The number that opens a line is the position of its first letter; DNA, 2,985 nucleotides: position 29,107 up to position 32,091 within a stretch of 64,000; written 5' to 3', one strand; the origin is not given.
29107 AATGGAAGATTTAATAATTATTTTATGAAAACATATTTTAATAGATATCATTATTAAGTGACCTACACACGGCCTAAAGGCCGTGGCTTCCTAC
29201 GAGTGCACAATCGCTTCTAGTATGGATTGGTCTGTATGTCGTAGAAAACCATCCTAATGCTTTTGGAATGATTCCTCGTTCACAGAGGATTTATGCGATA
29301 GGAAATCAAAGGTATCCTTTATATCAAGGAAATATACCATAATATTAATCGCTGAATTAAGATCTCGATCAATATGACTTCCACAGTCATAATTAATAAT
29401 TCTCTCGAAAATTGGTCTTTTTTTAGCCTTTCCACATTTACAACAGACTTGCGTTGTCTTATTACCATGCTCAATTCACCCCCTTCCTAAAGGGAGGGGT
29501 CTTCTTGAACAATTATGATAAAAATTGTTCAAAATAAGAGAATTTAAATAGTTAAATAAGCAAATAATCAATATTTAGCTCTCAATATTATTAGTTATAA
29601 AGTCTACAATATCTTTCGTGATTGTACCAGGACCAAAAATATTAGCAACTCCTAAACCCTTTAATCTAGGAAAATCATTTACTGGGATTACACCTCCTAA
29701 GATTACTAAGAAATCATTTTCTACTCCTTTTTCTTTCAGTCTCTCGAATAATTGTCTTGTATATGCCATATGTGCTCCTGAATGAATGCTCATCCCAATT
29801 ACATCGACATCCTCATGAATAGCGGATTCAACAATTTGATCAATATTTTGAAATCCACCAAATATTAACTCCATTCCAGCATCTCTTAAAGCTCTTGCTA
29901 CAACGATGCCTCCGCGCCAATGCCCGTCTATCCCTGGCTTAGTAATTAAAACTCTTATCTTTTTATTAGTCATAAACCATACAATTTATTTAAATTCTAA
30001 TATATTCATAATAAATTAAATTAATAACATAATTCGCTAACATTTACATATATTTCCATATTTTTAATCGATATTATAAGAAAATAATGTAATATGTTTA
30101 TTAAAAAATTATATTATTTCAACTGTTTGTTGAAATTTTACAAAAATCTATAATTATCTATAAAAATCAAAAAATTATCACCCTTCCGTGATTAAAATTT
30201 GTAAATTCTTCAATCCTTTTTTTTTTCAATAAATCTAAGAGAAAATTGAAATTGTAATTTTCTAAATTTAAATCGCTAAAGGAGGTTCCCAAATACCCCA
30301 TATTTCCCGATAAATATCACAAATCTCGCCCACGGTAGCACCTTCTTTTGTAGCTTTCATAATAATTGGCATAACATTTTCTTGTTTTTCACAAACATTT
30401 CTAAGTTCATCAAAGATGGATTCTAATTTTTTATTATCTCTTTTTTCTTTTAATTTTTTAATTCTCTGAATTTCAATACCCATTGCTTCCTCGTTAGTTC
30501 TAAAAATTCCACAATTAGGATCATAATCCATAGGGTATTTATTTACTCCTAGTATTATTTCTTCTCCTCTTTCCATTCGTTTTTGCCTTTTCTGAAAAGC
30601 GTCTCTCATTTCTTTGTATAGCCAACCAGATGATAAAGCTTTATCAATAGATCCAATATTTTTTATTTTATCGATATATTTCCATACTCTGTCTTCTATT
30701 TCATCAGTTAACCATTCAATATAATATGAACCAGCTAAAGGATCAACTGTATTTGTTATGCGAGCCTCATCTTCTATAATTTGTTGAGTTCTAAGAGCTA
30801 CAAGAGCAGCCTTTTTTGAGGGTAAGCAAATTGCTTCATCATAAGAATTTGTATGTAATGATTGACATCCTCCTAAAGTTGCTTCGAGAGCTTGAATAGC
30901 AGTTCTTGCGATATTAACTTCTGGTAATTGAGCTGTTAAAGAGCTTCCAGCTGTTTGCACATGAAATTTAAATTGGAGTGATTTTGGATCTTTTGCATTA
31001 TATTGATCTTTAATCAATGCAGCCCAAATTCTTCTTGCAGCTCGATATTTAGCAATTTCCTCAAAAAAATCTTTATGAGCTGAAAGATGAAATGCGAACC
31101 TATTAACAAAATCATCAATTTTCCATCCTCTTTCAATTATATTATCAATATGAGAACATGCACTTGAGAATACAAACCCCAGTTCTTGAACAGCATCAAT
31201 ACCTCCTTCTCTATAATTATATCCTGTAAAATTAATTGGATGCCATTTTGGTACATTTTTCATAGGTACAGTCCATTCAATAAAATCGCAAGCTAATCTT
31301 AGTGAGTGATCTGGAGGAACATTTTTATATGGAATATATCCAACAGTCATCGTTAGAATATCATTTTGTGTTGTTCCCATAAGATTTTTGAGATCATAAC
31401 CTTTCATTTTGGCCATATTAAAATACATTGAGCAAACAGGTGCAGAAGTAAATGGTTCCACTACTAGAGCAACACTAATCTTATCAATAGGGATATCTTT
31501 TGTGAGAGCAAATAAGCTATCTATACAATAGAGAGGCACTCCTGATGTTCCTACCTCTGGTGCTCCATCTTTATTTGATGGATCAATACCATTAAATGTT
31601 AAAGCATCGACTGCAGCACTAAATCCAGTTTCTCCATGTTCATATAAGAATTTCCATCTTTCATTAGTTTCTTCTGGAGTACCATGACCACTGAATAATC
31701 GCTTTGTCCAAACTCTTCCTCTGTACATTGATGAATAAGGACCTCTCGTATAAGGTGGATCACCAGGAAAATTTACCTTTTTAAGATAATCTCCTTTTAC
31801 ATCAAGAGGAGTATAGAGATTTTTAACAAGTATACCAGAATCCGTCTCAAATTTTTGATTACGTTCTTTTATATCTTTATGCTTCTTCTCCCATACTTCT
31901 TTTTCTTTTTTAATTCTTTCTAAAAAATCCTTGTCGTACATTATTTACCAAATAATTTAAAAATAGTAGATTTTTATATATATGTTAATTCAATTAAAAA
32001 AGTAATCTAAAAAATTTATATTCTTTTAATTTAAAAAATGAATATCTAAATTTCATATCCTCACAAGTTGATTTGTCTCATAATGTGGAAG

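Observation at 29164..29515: TnpB element stripped to its guide-RNA module, embedded inside the B12-mutase operon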

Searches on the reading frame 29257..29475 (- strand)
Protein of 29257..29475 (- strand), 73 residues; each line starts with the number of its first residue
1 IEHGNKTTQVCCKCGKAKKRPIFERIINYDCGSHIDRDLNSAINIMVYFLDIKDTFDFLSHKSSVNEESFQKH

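Call 7: search_protein_families(library=pfam, proteins=[window:29257-29475:-], max_evalue=0.1)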
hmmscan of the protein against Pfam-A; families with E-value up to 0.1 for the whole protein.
seq(73 aa): 2 families
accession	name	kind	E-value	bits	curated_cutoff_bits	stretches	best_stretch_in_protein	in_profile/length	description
PF07282.18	Cas12f1-like_TNB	-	3.4e-08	34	26.3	1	6-45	26-60/60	Cas12f1-like, TNB domain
PF17006.10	DUF5087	-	0.018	15.1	27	1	24-65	118-157/293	Domain of unknown function (DUF5087)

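Call 16: find_homologous_proteins(query=window:29257-29475:-, max_evalue=0.001)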
Query seq(73 aa) (73 aa): 11 proteins with E <= 0.001 among 11 candidates.
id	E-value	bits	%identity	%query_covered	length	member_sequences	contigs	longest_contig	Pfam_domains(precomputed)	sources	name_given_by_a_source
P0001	1.5e-38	148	90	100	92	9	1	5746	PF07282.19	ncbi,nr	ncbi:MAG: transposase [Candidatus Lokiarchaeota archaeon]|nr:transposase [Candidatus Lokiarchaeota a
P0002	6.9e-38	145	90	100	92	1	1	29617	PF07282.19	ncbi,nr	ncbi:MAG: transposase [Candidatus Lokiarchaeota archaeon]|nr:transposase [Candidatus Lokiarchaeota a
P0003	2.1e-27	112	96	73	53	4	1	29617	PF07282.19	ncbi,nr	ncbi:MAG: transposase, partial [Candidatus Lokiarchaeota archaeon]|nr:transposase [Candidatus Lokiar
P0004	4.5e-26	108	90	79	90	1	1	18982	-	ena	-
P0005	7.4e-24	101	96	67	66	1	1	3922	PF07282.19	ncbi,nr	ncbi:MAG: transposase, partial [Candidatus Lokiarchaeota archaeon]|nr:transposase [Candidatus Lokiar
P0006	1.2e-21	94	70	90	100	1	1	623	PF07282.19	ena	-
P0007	1.7e-18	84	63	89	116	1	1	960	PF07282.19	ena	-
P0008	2.5e-18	83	64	88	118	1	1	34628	PF07282.19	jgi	-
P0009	1.3e-17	81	63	90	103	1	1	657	PF07282.19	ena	-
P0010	1.2e-14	72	67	79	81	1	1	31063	-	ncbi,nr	ncbi:MAG: transposase, partial [Candidatus Lokiarchaeota archaeon]|nr:transposase [Candidatus Lokiar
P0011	3.1e-10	58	62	70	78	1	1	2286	-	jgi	jgi:transposase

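Call 19: find_encoding_contigs(protein=P0005, flank=4000, max_places=6)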
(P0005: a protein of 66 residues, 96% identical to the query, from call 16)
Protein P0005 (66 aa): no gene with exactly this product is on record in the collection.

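Call 20: find_encoding_contigs(protein=P0001, flank=3000, max_places=10)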
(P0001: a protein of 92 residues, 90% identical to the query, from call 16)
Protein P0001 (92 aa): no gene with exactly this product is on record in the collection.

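Call 21: find_encoding_contigs(protein=P0002, flank=3000, max_places=6)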
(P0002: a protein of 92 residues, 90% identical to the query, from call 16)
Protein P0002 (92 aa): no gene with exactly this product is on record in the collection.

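Call 27: find_encoding_contigs(protein=P0004, flank=3000, max_places=6)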
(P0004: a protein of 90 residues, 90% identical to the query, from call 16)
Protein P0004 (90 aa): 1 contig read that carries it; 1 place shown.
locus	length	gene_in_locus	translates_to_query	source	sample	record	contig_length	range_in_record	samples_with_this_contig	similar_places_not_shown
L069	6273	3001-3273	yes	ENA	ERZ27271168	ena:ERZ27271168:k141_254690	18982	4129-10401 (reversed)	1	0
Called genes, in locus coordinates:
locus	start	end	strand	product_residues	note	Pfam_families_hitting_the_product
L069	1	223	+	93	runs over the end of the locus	PF01283:Ribosomal_S26e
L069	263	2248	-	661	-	-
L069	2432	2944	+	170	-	PF03205:MobB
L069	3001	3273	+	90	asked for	-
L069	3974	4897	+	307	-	-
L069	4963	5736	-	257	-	-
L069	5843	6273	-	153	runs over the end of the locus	PF10601:zf-LITAF-like (weak)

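Call 28: list_cluster_members(proteins=[P0001, P0002, P0003, P0005, P0010])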
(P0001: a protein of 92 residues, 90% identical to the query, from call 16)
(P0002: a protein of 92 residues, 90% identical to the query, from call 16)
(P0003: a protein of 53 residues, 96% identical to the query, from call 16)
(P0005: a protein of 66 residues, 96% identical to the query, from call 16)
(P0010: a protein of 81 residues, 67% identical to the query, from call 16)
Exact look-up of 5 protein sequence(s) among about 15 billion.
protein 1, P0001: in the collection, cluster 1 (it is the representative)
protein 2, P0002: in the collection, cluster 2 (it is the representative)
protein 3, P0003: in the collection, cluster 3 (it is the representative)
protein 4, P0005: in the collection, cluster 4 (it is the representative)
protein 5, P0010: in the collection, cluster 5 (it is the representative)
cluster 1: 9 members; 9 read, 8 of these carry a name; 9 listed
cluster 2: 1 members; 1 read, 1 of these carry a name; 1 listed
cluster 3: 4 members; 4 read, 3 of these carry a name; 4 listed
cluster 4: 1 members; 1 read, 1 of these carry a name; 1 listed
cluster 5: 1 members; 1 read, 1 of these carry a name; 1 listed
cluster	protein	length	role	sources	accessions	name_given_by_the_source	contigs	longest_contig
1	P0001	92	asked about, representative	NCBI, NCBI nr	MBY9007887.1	MAG: transposase [Candidatus Lokiarchaeota archaeon] | transposase [Candidatus Lokiarchaeota archaeon]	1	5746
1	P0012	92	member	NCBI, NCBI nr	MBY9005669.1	MAG: transposase [Candidatus Lokiarchaeota archaeon] | transposase [Candidatus Lokiarchaeota archaeon]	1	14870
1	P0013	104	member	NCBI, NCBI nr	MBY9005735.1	MAG: transposase [Candidatus Lokiarchaeota archaeon] | transposase [Candidatus Lokiarchaeota archaeon]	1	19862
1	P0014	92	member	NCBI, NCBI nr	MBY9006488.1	MAG: transposase [Candidatus Lokiarchaeota archaeon] | transposase [Candidatus Lokiarchaeota archaeon]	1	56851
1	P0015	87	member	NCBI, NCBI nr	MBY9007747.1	MAG: transposase, partial [Candidatus Lokiarchaeota archaeon] | transposase [Candidatus Lokiarchaeota archaeon]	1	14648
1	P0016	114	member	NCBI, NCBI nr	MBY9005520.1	MAG: transposase [Candidatus Lokiarchaeota archaeon] | transposase [Candidatus Lokiarchaeota archaeon]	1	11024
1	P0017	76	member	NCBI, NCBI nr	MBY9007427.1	MAG: hypothetical protein KGD63_11785, partial [Candidatus Lokiarchaeota archaeon] | hypothetical protein [Candidatus Lokiarchaeota archaeon]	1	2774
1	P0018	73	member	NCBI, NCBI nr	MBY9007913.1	MAG: transposase [Candidatus Lokiarchaeota archaeon] | transposase [Candidatus Lokiarchaeota archaeon]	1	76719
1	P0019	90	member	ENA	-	-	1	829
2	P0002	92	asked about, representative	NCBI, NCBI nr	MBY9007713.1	MAG: transposase [Candidatus Lokiarchaeota archaeon] | transposase [Candidatus Lokiarchaeota archaeon]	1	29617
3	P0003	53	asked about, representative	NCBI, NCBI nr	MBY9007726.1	MAG: transposase, partial [Candidatus Lokiarchaeota archaeon] | transposase [Candidatus Lokiarchaeota archaeon]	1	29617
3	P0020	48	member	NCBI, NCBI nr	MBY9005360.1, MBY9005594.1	MAG: transposase, partial [Candidatus Lokiarchaeota archaeon] | transposase [Candidatus Lokiarchaeota archaeon]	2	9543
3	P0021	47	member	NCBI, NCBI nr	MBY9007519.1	MAG: transposase, partial [Candidatus Lokiarchaeota archaeon] | transposase [Candidatus Lokiarchaeota archaeon]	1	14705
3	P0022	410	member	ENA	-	-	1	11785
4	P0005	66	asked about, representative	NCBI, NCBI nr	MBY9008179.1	MAG: transposase, partial [Candidatus Lokiarchaeota archaeon] | transposase [Candidatus Lokiarchaeota archaeon]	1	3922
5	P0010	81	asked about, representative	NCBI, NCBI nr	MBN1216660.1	MAG: transposase, partial [Candidatus Lokiarchaeota archaeon] | transposase [Candidatus Lokiarchaeota archaeon]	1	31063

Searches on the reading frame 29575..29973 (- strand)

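Call 7: search_protein_families(library=pfam, proteins=[window:29575-29973:-], max_evalue=0.1)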
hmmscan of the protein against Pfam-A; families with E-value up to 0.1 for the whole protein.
window:29575-29973:- (132 aa): 3 families
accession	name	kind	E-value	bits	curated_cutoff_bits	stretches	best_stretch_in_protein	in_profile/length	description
PF02310.24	B12-binding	-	1.3e-19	70.6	32.1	1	7-119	2-116/121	B12 binding domain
PF03447.22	NAD_binding_3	-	0.0042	18.2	24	1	39-84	66-111/116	Homoserine dehydrogenase, NAD binding domain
PF02776.23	TPP_enzyme_N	-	0.047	13.9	26.8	0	21-64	3-48/119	Thiamine pyrophosphate enzyme, N-terminal TPP binding domain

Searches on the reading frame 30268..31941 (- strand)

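Call 7: search_protein_families(library=pfam, proteins=[window:30268-31941:-], max_evalue=0.1)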
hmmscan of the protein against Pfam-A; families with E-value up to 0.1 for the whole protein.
window:30268-31941:- (557 aa): 1 family
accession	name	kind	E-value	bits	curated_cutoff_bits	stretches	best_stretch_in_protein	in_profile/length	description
PF01642.28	MM_CoA_mutase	-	3.4e-163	544.3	22.1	1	32-549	1-512/512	Methylmalonyl-CoA mutase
